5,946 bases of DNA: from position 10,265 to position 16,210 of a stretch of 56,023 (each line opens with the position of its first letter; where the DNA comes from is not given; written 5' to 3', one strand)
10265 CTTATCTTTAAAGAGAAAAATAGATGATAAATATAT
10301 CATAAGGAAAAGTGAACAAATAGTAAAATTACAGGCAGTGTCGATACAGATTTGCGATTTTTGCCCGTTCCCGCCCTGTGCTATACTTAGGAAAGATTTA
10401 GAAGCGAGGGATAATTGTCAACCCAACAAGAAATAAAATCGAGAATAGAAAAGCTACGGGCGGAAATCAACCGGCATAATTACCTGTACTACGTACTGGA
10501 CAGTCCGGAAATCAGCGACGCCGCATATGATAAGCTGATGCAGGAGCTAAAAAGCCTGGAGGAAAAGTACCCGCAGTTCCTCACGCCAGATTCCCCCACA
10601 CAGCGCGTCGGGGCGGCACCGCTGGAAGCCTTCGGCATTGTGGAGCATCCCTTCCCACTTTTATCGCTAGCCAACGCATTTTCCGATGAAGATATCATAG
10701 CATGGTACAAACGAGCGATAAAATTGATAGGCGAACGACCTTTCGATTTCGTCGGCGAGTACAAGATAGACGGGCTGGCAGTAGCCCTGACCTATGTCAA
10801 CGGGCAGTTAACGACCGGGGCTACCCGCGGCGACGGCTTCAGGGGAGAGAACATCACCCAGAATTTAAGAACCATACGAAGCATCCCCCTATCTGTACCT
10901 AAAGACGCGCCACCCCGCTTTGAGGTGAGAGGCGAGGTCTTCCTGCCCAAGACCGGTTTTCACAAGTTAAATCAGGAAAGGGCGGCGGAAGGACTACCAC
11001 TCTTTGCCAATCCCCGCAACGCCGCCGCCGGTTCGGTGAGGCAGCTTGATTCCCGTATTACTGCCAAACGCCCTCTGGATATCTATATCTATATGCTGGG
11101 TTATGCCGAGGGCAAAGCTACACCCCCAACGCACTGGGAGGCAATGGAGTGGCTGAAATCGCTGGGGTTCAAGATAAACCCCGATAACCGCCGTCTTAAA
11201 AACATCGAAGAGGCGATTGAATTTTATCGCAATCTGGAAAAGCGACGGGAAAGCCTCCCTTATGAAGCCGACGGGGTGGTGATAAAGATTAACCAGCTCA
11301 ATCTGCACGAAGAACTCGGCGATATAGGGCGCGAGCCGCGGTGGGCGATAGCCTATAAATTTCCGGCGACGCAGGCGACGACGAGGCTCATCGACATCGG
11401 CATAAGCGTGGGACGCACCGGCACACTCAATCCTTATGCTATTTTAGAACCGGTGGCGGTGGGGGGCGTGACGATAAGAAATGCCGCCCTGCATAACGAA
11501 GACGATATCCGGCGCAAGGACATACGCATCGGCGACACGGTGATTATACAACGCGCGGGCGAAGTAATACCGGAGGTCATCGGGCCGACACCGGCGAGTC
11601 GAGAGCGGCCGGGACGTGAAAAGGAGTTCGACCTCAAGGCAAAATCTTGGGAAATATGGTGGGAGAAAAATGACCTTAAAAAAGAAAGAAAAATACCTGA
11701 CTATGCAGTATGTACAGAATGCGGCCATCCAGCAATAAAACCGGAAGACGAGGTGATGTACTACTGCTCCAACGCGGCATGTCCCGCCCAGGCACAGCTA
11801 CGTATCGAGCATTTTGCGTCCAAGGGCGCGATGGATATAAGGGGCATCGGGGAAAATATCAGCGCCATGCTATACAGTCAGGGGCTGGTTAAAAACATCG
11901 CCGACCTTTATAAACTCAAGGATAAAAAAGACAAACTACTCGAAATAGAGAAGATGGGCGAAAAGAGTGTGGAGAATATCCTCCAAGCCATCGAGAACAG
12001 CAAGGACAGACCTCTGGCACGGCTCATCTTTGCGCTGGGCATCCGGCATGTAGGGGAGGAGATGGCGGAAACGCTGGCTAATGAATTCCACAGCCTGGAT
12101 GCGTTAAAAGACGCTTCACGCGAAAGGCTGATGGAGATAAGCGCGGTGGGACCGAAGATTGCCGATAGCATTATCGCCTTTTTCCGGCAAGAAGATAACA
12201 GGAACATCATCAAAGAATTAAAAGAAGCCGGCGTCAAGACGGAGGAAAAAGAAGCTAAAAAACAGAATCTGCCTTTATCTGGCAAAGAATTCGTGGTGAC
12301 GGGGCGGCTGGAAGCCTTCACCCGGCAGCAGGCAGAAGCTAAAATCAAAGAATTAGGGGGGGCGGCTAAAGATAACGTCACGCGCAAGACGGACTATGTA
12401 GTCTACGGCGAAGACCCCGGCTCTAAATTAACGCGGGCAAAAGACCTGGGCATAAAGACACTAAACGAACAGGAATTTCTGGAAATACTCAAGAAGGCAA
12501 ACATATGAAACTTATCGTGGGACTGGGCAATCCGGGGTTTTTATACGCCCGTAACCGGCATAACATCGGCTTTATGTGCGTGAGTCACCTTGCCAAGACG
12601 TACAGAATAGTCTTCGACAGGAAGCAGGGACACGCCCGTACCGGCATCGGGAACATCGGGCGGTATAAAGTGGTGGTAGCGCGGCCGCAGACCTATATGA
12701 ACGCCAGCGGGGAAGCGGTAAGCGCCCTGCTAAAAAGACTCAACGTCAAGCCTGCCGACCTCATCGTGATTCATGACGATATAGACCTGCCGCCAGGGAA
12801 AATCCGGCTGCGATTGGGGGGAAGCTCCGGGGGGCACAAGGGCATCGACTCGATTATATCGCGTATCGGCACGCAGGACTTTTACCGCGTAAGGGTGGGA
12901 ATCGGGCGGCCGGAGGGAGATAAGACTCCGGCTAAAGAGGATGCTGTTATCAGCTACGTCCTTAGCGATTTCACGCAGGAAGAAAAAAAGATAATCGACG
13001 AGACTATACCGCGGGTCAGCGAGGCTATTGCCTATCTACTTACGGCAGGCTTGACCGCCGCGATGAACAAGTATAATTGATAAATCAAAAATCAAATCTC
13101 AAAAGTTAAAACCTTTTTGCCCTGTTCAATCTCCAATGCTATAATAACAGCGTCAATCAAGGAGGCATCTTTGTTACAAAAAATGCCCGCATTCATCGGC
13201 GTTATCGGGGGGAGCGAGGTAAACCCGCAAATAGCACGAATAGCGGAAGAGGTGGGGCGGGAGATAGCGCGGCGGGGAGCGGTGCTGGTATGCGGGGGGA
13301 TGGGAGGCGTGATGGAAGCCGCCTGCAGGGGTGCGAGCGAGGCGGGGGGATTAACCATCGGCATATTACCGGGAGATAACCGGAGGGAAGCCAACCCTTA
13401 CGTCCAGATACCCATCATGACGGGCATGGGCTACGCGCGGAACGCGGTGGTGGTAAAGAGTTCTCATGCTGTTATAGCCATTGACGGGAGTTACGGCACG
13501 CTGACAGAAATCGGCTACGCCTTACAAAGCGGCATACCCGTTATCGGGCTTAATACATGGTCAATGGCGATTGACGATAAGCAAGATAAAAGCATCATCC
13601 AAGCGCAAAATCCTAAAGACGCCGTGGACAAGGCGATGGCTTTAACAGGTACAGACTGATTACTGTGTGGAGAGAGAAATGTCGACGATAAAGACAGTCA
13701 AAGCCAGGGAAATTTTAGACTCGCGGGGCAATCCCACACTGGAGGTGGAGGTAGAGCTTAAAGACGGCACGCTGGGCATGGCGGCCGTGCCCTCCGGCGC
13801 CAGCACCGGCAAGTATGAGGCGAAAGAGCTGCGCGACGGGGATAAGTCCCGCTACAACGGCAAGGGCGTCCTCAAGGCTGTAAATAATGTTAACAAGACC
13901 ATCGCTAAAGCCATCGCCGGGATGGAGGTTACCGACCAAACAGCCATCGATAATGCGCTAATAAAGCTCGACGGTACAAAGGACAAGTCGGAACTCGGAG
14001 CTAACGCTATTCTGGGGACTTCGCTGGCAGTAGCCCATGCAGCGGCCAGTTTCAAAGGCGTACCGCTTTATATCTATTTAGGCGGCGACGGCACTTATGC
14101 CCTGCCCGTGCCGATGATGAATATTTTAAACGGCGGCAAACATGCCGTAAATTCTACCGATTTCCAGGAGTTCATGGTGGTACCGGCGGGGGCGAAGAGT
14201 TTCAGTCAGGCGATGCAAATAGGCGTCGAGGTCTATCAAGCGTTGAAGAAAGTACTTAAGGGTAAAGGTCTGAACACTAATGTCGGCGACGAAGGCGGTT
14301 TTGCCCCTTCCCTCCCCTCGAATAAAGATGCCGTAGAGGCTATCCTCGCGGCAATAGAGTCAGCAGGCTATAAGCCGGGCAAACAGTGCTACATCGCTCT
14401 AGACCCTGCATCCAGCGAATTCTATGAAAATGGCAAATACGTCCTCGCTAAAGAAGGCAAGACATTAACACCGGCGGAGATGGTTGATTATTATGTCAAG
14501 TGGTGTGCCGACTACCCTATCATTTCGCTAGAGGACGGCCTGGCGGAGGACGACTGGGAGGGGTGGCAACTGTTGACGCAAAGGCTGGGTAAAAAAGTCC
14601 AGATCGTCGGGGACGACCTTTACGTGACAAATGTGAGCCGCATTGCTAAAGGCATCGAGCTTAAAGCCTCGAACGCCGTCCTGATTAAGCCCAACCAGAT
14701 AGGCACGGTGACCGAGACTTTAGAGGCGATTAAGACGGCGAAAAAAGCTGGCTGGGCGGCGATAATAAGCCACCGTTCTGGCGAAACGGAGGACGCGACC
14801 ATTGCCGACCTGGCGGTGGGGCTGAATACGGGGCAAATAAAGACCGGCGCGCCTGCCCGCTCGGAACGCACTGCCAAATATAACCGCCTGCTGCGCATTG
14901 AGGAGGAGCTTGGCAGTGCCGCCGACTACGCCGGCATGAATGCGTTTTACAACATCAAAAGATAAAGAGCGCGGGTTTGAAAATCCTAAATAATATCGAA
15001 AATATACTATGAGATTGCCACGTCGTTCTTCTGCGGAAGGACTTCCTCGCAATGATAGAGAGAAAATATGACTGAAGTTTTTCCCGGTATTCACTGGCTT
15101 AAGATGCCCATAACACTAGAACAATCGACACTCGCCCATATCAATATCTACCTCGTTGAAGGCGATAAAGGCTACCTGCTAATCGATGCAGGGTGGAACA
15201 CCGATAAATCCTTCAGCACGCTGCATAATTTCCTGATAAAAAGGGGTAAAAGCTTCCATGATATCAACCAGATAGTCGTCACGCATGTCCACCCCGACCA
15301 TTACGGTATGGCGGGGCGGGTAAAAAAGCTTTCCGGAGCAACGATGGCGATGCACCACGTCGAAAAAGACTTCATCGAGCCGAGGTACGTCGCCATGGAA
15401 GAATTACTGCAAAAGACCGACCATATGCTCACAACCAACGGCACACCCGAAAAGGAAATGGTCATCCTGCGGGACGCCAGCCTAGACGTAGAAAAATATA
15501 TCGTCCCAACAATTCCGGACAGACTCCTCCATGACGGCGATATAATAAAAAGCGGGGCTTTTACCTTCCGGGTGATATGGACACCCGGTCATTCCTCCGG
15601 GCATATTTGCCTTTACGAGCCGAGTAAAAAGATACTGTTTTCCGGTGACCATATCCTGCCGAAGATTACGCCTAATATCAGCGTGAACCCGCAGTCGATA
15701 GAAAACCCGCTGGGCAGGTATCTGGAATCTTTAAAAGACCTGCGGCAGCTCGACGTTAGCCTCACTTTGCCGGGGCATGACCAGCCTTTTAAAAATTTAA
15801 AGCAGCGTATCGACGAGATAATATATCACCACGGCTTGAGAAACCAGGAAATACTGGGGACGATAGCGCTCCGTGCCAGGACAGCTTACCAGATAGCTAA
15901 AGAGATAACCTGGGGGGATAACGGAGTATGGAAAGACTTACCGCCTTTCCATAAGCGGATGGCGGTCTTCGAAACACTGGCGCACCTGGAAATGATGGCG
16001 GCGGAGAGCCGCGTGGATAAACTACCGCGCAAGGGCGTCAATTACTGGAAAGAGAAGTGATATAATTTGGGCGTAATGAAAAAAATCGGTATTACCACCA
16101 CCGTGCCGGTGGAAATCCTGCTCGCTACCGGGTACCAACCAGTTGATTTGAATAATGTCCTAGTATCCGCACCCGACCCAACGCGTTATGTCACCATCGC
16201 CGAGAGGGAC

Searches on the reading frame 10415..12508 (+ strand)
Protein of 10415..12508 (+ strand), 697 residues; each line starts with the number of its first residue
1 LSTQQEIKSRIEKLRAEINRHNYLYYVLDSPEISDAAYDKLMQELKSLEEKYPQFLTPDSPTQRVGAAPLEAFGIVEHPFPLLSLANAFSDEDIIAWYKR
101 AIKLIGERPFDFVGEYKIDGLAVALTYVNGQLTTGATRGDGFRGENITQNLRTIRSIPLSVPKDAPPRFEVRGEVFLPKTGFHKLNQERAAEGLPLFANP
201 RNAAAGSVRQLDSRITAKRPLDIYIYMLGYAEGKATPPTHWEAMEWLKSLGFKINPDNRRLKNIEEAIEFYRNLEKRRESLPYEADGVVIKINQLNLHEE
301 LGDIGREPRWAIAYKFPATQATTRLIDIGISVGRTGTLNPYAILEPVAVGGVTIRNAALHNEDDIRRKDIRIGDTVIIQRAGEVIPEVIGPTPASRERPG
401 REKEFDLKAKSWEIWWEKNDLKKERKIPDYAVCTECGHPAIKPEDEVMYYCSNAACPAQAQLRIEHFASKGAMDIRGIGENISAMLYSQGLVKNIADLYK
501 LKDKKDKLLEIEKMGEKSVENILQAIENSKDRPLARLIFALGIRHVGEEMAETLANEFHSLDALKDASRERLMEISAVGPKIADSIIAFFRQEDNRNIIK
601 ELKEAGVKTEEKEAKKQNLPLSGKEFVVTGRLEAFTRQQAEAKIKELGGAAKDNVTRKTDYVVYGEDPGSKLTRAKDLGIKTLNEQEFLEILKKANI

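Call 68: search_protein_families(library=pfam, proteins=[window:10415-12508:+])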
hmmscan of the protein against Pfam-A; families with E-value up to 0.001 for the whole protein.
window:10415-12508:+ (697 aa): 9 families
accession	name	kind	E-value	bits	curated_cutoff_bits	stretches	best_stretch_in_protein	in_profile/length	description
PF01653.23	DNA_ligase_aden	-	7.4e-92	307.9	27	1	72-318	3-252/253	NAD-dependent DNA ligase adenylation domain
PF03120.22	DNA_ligase_OB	-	1.3e-30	105.5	32.9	1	322-397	1-76/79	NAD-dependent DNA ligase OB-fold domain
PF12826.13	HHH_2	-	3.2e-27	94.9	27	1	536-599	1-64/64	Helix-hairpin-helix motif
PF14520.12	HHH_5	-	8e-16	58.7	27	2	541-591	5-56/57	Helix-hairpin-helix domain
PF00533.33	BRCT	-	9.8e-15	55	21.3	1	618-691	3-77/78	BRCA1 C Terminus (BRCT) domain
PF22745.1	Nlig-Ia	-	2.8e-11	44.3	27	1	7-56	2-51/92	DNA ligase-like, N-terminal NAD+-binding domain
PF03119.21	DNA_ligase_ZBD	-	4e-07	30.2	25.8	1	435-458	4-27/27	NAD-dependent DNA ligase C4 zinc finger domain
PF12738.14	PTCB-BRCT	-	0.00027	21.3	22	1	630-684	7-60/63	twin BRCT domain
PF00633.29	HHH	-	0.00046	20.3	24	0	560-589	1-30/30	Helix-hairpin-helix motif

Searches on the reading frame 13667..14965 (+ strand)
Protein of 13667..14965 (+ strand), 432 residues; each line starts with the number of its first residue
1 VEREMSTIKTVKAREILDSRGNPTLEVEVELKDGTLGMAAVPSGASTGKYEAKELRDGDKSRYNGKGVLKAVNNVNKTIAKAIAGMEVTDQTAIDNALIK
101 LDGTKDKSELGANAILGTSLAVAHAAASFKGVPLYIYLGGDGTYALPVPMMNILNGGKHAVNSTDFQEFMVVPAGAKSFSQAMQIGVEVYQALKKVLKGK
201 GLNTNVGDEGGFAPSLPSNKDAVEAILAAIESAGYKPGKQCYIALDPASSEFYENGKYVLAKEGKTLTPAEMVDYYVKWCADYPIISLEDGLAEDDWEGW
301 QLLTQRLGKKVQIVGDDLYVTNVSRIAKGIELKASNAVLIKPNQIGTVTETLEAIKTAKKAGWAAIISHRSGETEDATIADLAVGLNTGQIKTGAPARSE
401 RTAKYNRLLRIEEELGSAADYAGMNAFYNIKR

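Call 68: search_protein_families(library=pfam, proteins=[window:13667-14965:+])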
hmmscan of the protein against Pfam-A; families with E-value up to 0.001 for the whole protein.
window:13667-14965:+ (432 aa): 4 families
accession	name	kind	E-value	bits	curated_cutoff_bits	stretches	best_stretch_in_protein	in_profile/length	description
PF00113.28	Enolase_C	-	3.6e-130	434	21.5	1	144-428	2-294/296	Enolase, C-terminal TIM barrel domain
PF03952.21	Enolase_N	-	3.4e-60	202.4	35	1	8-138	1-131/131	Enolase, N-terminal domain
PF07476.17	MAAL_C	-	1.6e-05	24.7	27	1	305-389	134-217/249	Methylaspartate ammonia-lyase C-terminus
PF13378.12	MR_MLE_C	-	0.00022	21.4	29.4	1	277-386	64-169/219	Enolase C-terminal domain-like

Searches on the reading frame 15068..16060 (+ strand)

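Call 69: search_protein_families(library=pfam, proteins=[window:15068-16060:+])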
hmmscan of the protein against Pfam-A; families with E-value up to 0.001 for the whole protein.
window:15068-16060:+ (330 aa): 3 families
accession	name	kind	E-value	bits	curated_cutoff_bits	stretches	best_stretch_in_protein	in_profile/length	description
PF00753.33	Lactamase_B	-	1.2e-32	113.9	22.7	1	24-237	5-196/196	Metallo-beta-lactamase superfamily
PF19583.5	ODP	-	2.8e-10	40.8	27.2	1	24-195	2-136/194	ODP family beta lactamase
PF12706.13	Lactamase_B_2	-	3.7e-05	23.9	27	1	37-86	3-52/200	Beta-lactamase superfamily domain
